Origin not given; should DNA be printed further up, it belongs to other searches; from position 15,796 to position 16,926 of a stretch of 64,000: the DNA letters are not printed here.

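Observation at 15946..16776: Tandem-fused double ectoine-synthase (EctC-EctC) cupin protein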

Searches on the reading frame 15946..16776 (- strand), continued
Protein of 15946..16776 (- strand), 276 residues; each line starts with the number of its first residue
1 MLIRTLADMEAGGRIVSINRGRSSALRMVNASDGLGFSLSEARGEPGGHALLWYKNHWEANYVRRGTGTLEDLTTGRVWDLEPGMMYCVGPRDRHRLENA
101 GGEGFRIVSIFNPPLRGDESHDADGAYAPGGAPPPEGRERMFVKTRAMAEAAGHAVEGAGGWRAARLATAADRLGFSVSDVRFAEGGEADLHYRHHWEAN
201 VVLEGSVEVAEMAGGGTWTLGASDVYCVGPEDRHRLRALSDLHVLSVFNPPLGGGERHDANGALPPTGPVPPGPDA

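Call 32: predict_structure(alignment_id=A1)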
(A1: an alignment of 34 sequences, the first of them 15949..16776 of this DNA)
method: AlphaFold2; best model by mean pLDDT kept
length: 276 residues; sequences in the alignment: 34
mean_pLDDT: 93.8   pTM: 0.92
mean pLDDT of the five models: 93.8, 93.4, 93.2, 91.7, 89.7
residues with pLDDT >= 90: 226; 70-90: 49; 50-70: 1; < 50: 0
segments of 3 or more residues with pLDDT < 50: none
pLDDT, mean of each block of 10 residues (from residue 1): 96 92 94 96 91 94 97 96 97 93 91 93 87 84 96 89 94 96 96 97 98 93 97 96 98 92 95 87
secondary structure, 60 per line:
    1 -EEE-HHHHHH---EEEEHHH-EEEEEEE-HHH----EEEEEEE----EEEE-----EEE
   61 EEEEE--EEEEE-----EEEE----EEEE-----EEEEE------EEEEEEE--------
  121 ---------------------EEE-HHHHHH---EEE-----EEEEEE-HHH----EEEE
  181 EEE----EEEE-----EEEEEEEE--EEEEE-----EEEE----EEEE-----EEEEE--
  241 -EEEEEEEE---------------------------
elements in order: E2-4 H6-11 E15-18 E23-29 E38-44 E49-52 E58-65 E68-72 E78-81 E86-89 E95-99 E106-112 E142-144 H146-151 E155-157 E163-168 E177-183 E188-191 E197-204 E207-211 E217-220 E225-228 E234-238 E242-249
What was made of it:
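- On Bicupin architecture (cupin superfamily): AF2 model with pLDDT 93.8 and pTM 0.92 (call 32).
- Structure: pLDDT 93.8, pTM 0.92 (call 32).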

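Call 35: fold_search(model_id=the predicted structure, library=pdb)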
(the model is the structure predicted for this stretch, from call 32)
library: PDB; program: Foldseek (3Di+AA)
matches with E <= 10: 1963; with E <= 0.001: 552
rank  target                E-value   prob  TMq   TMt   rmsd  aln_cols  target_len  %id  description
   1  8hfb_A                8.2e-14  1.00  0.63  0.55   7.3       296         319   16  Evolved variant of quercetin 2,4-dioxygenase from Bacillus subtilis (released 2023-03-08)
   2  1y3t_A                1.8e-13  1.00  0.64  0.55   9.7       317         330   17  Crystal structure of YxaG, a dioxygenase from Bacillus subtilis (released 2005-01-18)
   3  8hfb_B                2.9e-13  1.00  0.63  0.56   6.8       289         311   16  Evolved variant of quercetin 2,4-dioxygenase from Bacillus subtilis (released 2023-03-08)
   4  2h0v_A                8.4e-13  1.00  0.64  0.53   9.6       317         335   18  Crystal structure of a putative quercetin 2,3-dioxygenase (yxag, bsu39980) from bacillus subtilis at 2.60 A resolution (released 2006-05-30)
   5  2vqa_A                8.4e-13  1.00  0.54  0.44  10.0       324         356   17  Protein-folding location can regulate Mn versus Cu- or Zn-binding. Crystal Structure of MncA. (released 2008-10-28)
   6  2vqa_C                1.4e-12  1.00  0.56  0.45   8.5       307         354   17  Protein-folding location can regulate Mn versus Cu- or Zn-binding. Crystal Structure of MncA. (released 2008-10-28)
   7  4e2q_A                2.1e-12  1.00  0.61  0.65   3.7       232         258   15  Crystal Structure of (S)-Ureidoglycine Aminohydrolase from Arabidopsis thaliana (released 2012-04-18)
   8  1h1i_D                2.1e-12  1.00  0.63  0.52   8.0       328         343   14  CRYSTAL STRUCTURE OF QUERCETIN 2,3-DIOXYGENASE ANAEROBICALLY COMPLEXED WITH THE SUBSTRATE QUERCETN (released 2002-11-28)
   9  1gqh_D                2.4e-12  1.00  0.63  0.54   8.9       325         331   15  Quercetin 2,3-dioxygenase in complex with the inhibitor kojic acid (released 2002-06-21)
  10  6l9i_A                3.1e-12  1.00  0.64  0.53   8.2       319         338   13  Crystal Structure of Lactobacillus farciminis Oxalate Decarboxylase Formate Complex (released 2021-01-20)
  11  1h1i_B                3.1e-12  1.00  0.61  0.49   8.3       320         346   14  CRYSTAL STRUCTURE OF QUERCETIN 2,3-DIOXYGENASE ANAEROBICALLY COMPLEXED WITH THE SUBSTRATE QUERCETN (released 2002-11-28)
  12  1gqg_D                3.9e-12  1.00  0.61  0.52   8.5       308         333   15  Quercetin 2,3-dioxygenase in complex with the inhibitor diethyldithiocarbamate (released 2002-06-21)
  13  1sfn_A                4.1e-12  1.00  0.54  0.60   9.5       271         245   15  Crystal structure of protein DR1152 from Deinococcus radiodurans R1, Pfam DUF861 (released 2004-06-22)
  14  1juh_D                5.6e-12  1.00  0.61  0.52   8.6       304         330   14  Crystal Structure of Quercetin 2,3-dioxygenase (released 2002-05-22)
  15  1gqg_C                6.3e-12  1.00  0.60  0.50   8.9       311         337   14  Quercetin 2,3-dioxygenase in complex with the inhibitor diethyldithiocarbamate (released 2002-06-21)
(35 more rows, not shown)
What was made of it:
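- On Bicupin architecture (cupin superfamily): Foldseek agrees (call 35).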

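Call 38: find_encoding_contigs(protein=P0036, flank=8000, max_places=2)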
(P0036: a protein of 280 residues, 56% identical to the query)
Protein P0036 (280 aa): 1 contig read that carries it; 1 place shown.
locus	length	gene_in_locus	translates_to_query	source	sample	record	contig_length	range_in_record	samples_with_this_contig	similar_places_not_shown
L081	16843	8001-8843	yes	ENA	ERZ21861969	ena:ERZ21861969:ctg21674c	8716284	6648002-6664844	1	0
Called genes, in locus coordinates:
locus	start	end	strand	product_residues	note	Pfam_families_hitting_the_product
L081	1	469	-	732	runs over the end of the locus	PF14236:DruA, PF14706:Tnp_DNA_bind, PF01609:DDE_Tnp_1 (weak), PF02281:Dimer_Tnp_Tn5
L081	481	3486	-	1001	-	PF13086:AAA_11, PF13604:AAA_30 (weak)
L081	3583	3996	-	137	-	-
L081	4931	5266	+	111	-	-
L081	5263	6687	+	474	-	PF01850:PIN (weak), PF02733:Dak1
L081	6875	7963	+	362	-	PF14226:DIOX_N, PF03171:2OG-FeII_Oxy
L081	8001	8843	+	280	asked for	PF06339:Ectoine_synth, PF07883:Cupin_2 (faint), PF06339:Ectoine_synth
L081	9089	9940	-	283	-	PF02668:TauD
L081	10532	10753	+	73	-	-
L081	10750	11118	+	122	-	-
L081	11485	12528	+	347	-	-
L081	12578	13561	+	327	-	PF00676:E1_dh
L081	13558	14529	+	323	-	PF02779:Transket_pyr, PF02780:Transketolase_C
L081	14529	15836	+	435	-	PF00364:Biotin_lipoyl, PF02817:E3_binding, PF00198:2-oxoacid_dh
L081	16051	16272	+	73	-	-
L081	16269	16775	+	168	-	PF05534:HicB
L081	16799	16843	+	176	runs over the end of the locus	-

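Call 39: find_encoding_contigs(protein=P0083, flank=8000, max_places=2)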
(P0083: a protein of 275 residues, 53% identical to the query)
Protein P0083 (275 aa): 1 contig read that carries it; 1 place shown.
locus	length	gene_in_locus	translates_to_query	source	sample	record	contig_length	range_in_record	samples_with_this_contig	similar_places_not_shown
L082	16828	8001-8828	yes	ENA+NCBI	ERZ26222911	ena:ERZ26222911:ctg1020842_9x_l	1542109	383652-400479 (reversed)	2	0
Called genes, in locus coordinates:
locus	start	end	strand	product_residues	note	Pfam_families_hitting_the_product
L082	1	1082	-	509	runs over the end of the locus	PF00528:BPD_transp_1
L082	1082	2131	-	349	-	PF00005:ABC_tran, PF13304:AAA_21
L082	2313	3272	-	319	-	PF04069:OpuAC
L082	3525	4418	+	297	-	PF02274:ADI, PF19420:DDAH_eukar, PF02274:ADI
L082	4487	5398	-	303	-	PF01522:Polysacc_deac_1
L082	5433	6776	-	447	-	PF04422:FrhB_FdhB_N, PF04432:FrhB_FdhB_C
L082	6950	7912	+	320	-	PF00491:Arginase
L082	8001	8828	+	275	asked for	PF06339:Ectoine_synth, PF07883:Cupin_2 (weak), PF02311:AraC_binding (faint), PF12852:Cupin_6 (faint), PF06339:Ectoine_synth, PF07883:Cupin_2 (weak)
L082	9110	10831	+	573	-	PF00743:FMO-like, PF01266:DAO (faint), PF01946:Thi4 (faint), PF07992:Pyr_redox_2, PF13450:NAD_binding_8, PF13738:Pyr_redox_3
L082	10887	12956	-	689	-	PF00656:Peptidase_C14, PF08308:PEGA, PF03781:FGE-sulfatase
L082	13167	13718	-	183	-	PF13424:TPR_12 (faint), PF00515:TPR_1 (faint), PF07719:TPR_2 (faint), PF14559:TPR_19 (faint), PF13181:TPR_8 (faint), PF13371:TPR_9 (faint), PF13432:TPR_16 (faint), PF13414:TPR_11 (faint), +1 more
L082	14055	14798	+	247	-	PF00535:Glycos_transf_2, PF10111:Glyco_tranf_2_2 (weak)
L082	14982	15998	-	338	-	PF04321:RmlD_sub_bind (faint), PF05368:NmrA (weak), PF01073:3Beta_HSD, PF01370:Epimerase, PF13460:NAD_binding_10, PF16363:GDP_Man_Dehyd, PF07993:NAD_binding_4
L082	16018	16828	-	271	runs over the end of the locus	-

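Call 40: find_encoding_contigs(protein=P0115, flank=8000, max_places=2)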
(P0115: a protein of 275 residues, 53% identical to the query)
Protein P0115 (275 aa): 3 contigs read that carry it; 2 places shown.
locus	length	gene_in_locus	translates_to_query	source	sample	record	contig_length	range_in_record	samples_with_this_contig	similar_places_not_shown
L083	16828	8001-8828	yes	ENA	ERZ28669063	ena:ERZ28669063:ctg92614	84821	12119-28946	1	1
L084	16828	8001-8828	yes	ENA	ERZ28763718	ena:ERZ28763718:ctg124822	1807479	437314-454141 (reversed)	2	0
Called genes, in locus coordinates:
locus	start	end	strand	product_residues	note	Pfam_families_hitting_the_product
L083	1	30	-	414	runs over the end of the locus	PF13433:Peripla_BP_5, PF13458:Peripla_BP_6, PF01094:ANF_receptor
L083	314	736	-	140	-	PF00034:Cytochrom_C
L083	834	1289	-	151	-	PF00581:Rhodanese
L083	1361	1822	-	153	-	PF16694:Cytochrome_P460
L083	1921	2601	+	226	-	-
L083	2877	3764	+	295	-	PF03781:FGE-sulfatase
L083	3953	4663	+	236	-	PF22308:DUF6969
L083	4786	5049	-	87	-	-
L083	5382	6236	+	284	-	PF02548:Pantoate_transf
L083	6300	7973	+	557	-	PF17391:Urocanase_N, PF01175:Urocanase, PF17392:Urocanase_C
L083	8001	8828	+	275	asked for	PF06339:Ectoine_synth, PF07883:Cupin_2 (faint), PF06339:Ectoine_synth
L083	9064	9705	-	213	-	PF02798:GST_N (weak), PF13417:GST_N_3, PF13409:GST_N_2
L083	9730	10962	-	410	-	PF22039:HUTI_composite_bact (weak), PF01979:Amidohydro_1, PF07969:Amidohydro_3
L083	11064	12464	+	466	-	PF22429:HutF_N, PF01979:Amidohydro_1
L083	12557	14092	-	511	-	PF00221:Lyase_aromatic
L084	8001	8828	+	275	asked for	PF06339:Ectoine_synth, PF07883:Cupin_2 (faint), PF06339:Ectoine_synth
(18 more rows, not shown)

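Call 44: search_protein_families(library=pfam, alignment_id=A2, max_evalue=0.00001)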
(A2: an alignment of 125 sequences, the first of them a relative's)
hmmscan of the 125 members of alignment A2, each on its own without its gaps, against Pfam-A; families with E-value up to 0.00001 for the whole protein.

A. member 1, L001:725-1129:+ (135 aa): 0 families

B. families by the number of members that match (of 125 scanned): 102 families (the first 25 are shown)
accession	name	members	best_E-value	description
PF00848.25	Ring_hydroxyl_A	10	8.6e-32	Ring hydroxylating alpha subunit (catalytic domain)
PF00355.32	Rieske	10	3.3e-21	Rieske [2Fe-2S] domain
PF02668.22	TauD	9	1e-66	Taurine catabolism dioxygenase TauD, TfdA family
PF01266.30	DAO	4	1.2e-74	FAD dependent oxidoreductase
PF00528.27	BPD_transp_1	4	1.8e-44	Binding-protein-dependent transport system inner membrane component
PF01571.26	GCV_T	3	1.5e-79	Aminomethyltransferase folate-binding domain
PF00296.26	Bac_luciferase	3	7.6e-65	Luciferase-like monooxygenase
PF08669.17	GCV_T_C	3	7.5e-22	Glycine cleavage T-protein C-terminal barrel domain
PF19300.4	BPD_transp_1_N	3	4.5e-20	Binding-prot-dependent transport system membrane comp, N-term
PF12697.13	Abhydrolase_6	3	2.3e-19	Alpha/beta hydrolase family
PF13450.12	NAD_binding_8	3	1.7e-15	NAD(P)-binding Rossmann-like domain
PF07992.20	Pyr_redox_2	3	6.1e-12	Pyridine nucleotide-disulphide oxidoreductase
PF12146.15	Hydrolase_4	3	7.6e-12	Serine aminopeptidase, S33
PF00890.30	FAD_binding_2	3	1.9e-10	FAD binding domain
PF07883.17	Cupin_2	3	3e-10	Cupin domain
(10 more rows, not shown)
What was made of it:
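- In the census of immediate neighbours, Rieske (10) and TauD (9) top the list, followed by DAO (4) and GCV_T (3) (call 44).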
